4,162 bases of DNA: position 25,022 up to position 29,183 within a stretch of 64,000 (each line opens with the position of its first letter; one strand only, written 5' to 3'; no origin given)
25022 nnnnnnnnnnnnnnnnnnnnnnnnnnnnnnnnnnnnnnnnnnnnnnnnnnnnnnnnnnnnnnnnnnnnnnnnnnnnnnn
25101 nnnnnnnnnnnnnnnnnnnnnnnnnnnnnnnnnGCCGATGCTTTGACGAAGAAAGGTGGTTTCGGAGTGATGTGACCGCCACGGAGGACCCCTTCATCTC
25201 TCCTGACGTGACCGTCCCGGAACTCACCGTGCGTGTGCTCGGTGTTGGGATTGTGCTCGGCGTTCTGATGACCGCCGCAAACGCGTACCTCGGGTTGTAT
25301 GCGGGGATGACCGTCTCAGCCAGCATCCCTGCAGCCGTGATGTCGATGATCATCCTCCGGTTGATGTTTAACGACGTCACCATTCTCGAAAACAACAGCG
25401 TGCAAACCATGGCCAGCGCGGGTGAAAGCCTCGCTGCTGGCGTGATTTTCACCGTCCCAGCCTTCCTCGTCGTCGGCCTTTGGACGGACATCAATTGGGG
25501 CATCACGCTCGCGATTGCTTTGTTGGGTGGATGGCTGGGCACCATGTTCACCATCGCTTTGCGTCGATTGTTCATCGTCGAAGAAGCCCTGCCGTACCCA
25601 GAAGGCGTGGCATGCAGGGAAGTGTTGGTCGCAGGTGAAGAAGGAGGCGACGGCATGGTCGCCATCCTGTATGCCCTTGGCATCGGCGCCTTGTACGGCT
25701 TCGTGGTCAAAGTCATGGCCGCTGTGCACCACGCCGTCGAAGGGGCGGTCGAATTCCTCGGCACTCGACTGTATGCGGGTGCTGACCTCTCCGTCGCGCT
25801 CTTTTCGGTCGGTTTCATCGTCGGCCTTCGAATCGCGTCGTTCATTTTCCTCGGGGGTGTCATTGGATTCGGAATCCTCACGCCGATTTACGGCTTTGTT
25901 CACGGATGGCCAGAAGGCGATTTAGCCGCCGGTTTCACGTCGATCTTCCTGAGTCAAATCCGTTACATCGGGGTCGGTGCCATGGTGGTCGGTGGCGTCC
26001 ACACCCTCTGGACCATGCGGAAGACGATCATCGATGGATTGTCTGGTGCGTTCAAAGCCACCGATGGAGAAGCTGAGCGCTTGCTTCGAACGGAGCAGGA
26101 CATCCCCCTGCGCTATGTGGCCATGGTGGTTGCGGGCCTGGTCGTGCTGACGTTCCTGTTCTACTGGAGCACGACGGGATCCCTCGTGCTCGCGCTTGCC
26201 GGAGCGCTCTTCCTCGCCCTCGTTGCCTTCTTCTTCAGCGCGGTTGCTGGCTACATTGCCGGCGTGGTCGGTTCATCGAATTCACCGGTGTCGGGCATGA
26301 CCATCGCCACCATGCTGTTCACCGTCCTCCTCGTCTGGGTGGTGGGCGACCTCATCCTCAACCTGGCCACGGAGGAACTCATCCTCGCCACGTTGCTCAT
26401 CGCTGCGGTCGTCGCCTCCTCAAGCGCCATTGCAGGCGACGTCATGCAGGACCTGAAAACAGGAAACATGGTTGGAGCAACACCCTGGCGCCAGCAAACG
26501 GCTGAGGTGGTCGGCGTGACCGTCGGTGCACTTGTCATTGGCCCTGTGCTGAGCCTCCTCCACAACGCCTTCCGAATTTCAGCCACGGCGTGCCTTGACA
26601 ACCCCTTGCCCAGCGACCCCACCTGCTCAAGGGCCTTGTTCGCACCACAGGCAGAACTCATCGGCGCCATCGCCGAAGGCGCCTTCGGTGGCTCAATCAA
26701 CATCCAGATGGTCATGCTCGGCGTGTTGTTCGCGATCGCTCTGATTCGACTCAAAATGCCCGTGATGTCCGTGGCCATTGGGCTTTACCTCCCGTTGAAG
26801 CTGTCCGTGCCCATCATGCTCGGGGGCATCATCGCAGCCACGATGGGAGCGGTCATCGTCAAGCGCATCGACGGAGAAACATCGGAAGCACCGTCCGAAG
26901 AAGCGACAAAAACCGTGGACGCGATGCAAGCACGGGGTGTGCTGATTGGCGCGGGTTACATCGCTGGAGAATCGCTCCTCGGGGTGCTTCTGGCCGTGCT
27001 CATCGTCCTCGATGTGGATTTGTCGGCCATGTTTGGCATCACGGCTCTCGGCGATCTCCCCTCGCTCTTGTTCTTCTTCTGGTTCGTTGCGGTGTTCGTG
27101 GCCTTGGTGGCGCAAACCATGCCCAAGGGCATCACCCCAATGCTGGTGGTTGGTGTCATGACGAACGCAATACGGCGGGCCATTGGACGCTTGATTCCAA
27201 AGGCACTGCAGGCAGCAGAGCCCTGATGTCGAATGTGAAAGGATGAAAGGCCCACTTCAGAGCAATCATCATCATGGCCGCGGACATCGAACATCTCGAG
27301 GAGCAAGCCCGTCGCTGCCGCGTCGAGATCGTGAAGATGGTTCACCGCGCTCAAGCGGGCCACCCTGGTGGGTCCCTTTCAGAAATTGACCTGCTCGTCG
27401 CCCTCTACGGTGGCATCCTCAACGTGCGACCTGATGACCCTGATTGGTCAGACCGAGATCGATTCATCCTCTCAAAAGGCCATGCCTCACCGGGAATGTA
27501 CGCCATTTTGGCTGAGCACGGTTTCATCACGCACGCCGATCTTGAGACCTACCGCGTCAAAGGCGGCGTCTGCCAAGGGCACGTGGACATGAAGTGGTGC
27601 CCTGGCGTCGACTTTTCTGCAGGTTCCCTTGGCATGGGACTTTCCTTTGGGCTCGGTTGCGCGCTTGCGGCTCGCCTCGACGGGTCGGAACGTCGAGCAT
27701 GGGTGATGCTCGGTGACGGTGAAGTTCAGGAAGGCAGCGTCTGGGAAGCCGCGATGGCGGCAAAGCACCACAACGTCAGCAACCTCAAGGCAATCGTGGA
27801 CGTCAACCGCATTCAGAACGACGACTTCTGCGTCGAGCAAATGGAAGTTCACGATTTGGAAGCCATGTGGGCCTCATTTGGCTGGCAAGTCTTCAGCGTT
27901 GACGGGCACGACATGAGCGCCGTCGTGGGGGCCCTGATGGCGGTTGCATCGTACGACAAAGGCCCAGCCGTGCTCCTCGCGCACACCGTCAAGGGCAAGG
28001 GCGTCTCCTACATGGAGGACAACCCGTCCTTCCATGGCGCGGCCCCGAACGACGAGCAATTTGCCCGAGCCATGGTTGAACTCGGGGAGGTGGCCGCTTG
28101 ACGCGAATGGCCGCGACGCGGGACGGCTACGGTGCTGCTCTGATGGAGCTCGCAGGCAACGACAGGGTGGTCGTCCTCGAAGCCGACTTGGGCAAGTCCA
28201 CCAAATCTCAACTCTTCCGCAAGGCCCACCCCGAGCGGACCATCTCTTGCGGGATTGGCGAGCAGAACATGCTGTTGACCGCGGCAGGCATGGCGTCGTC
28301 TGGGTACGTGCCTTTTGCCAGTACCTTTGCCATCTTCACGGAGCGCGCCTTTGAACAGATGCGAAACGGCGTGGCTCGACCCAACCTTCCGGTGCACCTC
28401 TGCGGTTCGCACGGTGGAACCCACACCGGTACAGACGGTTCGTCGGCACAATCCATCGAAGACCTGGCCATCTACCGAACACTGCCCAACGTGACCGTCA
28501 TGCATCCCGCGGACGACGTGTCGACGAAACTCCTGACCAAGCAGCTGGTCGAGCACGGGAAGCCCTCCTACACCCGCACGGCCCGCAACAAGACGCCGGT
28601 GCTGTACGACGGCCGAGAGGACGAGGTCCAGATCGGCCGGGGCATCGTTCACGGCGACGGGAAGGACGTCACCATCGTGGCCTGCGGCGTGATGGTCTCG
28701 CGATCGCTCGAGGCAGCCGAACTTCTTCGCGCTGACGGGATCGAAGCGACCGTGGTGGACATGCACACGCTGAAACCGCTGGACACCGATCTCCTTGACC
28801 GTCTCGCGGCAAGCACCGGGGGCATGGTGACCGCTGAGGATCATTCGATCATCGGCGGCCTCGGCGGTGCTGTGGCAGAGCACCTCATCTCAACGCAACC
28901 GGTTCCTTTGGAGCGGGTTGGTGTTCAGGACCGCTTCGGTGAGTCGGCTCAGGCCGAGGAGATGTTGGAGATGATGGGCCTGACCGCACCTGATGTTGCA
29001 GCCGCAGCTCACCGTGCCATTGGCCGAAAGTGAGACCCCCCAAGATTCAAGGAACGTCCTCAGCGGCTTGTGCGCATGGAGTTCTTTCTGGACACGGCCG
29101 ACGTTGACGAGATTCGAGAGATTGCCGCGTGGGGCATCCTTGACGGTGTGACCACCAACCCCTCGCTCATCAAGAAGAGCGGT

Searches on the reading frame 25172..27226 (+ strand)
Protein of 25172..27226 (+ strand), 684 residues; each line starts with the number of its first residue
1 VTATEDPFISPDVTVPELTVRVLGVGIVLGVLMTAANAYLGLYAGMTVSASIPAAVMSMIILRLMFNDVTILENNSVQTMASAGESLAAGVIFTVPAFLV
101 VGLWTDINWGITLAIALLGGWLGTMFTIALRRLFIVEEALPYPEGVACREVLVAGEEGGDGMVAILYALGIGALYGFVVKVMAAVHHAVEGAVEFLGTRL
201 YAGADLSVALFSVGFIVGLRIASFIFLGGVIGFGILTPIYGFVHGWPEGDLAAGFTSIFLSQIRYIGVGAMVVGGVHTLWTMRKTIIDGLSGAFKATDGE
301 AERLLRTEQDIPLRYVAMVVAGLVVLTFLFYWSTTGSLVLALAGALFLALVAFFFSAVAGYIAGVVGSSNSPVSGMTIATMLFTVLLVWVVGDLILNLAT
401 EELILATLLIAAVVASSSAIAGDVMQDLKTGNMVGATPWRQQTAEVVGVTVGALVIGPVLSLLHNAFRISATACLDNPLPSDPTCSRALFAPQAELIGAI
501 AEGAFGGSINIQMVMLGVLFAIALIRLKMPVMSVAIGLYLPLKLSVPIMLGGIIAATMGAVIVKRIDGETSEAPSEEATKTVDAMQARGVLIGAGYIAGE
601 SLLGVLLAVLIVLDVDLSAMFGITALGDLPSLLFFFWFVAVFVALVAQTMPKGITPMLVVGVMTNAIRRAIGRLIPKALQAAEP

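Call 8: search_protein_families(library=pfam, proteins=[window:25172-27226:+], max_evalue=0.01)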
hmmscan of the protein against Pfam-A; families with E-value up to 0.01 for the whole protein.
window:25172-27226:+ (684 aa): 1 family
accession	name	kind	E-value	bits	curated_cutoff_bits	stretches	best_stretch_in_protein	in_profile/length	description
PF03169.20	OPT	-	5.6e-87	293.3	25.8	1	17-610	1-622/623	OPT oligopeptide transporter protein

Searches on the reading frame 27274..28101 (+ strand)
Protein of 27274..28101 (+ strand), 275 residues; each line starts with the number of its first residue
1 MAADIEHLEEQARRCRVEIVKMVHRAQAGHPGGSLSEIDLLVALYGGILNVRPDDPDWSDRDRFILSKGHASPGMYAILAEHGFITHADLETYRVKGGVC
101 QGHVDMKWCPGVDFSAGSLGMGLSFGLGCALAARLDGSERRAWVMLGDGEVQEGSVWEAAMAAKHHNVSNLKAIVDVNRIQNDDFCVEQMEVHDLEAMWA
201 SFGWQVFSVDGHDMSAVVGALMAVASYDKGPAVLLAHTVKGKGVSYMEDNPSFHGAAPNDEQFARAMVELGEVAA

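Call 54: search_protein_families(library=pfam, proteins=[window:27274-28101:+], max_evalue=0.00001)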
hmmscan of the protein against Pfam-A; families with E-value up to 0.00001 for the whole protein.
window:27274-28101:+ (275 aa): 3 families
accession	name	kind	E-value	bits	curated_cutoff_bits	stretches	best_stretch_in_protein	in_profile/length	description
PF00456.26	Transketolase_N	-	2.4e-43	148.9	22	1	12-271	6-276/334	Transketolase, thiamine diphosphate binding domain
PF13292.11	DXP_synthase_N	-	4.4e-11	43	21.2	1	6-178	16-171/274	1-deoxy-D-xylulose-5-phosphate synthase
PF00676.26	E1_dh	-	2.1e-07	30.7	22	1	116-253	100-238/300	Dehydrogenase E1 component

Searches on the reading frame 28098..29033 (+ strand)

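Call 54: search_protein_families(library=pfam, proteins=[window:28098-29033:+], max_evalue=0.00001)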
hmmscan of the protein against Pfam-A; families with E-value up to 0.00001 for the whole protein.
window:28098-29033:+ (311 aa): 3 families
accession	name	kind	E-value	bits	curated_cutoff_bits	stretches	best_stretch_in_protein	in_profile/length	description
PF02779.29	Transket_pyr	-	7.2e-37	127.1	27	1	5-166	3-172/174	Transketolase, pyrimidine binding domain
PF02780.25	Transketolase_C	-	1.2e-32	112.8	25.9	1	182-300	3-124/124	Transketolase, C-terminal domain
PF22613.1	Transketolase_C_1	-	1e-07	32.6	27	1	188-296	11-113/113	Transketolase-like TK C-terminal domain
